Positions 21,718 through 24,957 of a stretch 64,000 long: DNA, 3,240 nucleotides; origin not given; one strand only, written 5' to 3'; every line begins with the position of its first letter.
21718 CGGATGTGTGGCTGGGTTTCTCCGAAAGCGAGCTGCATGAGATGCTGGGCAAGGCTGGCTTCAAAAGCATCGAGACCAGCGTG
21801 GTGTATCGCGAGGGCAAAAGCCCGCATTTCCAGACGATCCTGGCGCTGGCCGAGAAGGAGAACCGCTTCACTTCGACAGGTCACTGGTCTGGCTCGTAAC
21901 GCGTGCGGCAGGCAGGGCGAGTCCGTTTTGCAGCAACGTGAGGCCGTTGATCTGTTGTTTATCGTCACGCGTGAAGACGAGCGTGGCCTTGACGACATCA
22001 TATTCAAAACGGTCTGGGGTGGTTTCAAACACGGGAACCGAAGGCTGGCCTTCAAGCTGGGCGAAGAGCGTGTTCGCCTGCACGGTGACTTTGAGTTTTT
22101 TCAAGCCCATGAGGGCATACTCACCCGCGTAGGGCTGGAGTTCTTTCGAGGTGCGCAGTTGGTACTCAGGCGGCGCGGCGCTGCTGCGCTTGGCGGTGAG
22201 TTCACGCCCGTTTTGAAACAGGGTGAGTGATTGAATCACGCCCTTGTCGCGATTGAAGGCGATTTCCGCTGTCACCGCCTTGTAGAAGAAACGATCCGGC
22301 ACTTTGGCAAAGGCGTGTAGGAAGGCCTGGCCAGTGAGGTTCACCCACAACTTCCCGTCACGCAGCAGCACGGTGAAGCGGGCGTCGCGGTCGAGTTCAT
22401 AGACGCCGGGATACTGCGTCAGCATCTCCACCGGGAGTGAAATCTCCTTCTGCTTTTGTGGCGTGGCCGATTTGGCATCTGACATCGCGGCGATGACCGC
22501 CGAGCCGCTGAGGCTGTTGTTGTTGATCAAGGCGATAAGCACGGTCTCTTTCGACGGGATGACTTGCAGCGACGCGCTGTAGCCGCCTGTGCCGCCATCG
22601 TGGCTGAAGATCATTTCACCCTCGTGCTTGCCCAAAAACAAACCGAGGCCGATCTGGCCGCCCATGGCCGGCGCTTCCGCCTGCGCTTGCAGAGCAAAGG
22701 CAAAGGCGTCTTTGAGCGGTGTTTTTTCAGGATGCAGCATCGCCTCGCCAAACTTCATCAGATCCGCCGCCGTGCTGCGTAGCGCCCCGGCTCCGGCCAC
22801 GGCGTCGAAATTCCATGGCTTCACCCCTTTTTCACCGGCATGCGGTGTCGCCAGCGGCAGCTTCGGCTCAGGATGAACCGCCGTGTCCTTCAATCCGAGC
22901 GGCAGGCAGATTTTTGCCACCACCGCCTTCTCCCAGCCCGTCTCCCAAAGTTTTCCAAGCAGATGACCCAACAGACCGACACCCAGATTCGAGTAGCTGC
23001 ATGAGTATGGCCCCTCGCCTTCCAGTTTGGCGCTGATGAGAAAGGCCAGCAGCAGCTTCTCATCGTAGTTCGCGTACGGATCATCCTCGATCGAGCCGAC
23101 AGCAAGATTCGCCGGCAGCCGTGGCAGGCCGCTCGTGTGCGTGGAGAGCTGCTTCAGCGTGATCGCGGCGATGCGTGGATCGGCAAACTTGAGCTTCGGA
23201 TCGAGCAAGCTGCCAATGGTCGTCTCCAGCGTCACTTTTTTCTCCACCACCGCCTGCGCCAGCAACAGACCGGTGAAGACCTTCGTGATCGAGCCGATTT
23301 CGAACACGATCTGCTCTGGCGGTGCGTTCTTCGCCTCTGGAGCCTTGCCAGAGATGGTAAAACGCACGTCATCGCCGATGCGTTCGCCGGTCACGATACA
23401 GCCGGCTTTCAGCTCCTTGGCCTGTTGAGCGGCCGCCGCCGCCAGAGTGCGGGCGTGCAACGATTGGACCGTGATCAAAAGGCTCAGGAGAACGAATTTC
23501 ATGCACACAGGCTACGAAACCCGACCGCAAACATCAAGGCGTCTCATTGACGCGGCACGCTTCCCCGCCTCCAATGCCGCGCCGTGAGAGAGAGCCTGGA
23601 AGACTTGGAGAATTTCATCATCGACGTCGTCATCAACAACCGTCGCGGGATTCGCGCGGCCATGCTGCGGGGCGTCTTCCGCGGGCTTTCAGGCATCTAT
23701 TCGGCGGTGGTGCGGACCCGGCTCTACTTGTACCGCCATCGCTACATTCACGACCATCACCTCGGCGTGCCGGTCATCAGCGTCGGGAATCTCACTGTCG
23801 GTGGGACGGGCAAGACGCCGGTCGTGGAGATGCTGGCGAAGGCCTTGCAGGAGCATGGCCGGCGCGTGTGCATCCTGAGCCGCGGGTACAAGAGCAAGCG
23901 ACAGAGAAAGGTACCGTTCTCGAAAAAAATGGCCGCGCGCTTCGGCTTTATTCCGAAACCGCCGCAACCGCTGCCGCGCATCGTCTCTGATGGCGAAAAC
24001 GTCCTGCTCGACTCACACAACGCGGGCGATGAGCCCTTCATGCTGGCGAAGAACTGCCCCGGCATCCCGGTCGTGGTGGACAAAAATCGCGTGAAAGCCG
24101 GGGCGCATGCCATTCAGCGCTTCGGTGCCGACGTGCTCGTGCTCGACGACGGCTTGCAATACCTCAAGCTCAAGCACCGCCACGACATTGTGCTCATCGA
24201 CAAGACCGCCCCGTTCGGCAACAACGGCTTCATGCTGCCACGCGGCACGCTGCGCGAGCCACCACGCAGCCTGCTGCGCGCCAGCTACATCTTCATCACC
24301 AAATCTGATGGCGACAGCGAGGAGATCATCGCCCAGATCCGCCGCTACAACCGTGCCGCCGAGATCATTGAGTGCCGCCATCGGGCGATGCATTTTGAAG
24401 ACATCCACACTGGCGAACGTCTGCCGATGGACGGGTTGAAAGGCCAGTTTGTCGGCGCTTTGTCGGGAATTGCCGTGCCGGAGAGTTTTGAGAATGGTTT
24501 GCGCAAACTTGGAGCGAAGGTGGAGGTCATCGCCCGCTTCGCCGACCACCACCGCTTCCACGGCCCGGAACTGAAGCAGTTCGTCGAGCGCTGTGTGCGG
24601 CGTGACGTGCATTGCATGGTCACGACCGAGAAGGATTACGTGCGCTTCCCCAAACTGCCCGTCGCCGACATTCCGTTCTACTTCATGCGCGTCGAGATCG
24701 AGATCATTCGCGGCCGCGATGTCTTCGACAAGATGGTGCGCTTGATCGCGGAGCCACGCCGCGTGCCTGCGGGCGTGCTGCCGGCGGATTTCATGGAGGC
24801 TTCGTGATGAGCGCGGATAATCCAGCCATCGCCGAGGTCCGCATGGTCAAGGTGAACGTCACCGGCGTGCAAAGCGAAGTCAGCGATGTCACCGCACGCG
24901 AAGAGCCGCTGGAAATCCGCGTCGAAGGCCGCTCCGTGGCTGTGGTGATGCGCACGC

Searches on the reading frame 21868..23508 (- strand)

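Call 68: search_protein_families(library=pfam, proteins=[window:21868-23508:-], max_evalue=0.00001)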
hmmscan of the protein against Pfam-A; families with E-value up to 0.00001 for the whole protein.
window:21868-23508:- (546 aa): 2 families
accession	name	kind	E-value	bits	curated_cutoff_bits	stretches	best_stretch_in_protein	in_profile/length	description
PF00144.29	Beta-lactamase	-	3.3e-43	148.5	27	1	61-345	42-325/329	Beta-lactamase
PF11954.13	DUF3471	-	1.5e-17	64.4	29.3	2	353-434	2-96/103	Domain of unknown function (DUF3471)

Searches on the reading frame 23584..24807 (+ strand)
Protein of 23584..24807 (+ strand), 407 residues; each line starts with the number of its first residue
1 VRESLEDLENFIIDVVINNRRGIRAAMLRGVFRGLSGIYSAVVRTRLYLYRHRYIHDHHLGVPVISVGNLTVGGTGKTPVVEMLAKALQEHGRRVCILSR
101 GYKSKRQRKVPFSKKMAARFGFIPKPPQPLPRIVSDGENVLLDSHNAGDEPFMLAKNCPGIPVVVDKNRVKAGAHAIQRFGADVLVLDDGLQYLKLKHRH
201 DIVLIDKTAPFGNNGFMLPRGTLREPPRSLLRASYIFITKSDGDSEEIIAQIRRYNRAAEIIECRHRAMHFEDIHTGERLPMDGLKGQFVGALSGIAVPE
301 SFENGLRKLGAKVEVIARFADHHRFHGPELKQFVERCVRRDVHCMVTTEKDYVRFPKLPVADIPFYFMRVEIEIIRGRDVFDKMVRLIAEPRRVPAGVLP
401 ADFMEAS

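Call 60: search_protein_families(library=pfam, proteins=[window:23584-24807:+], max_evalue=0.00001)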
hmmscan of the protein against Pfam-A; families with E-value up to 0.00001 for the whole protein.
window:23584-24807:+ (407 aa): 1 family
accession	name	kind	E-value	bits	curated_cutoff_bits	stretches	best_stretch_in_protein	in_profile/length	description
PF02606.20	LpxK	-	8.1e-79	265.5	27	2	131-382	83-320/328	Tetraacyldisaccharide-1-P 4'-kinase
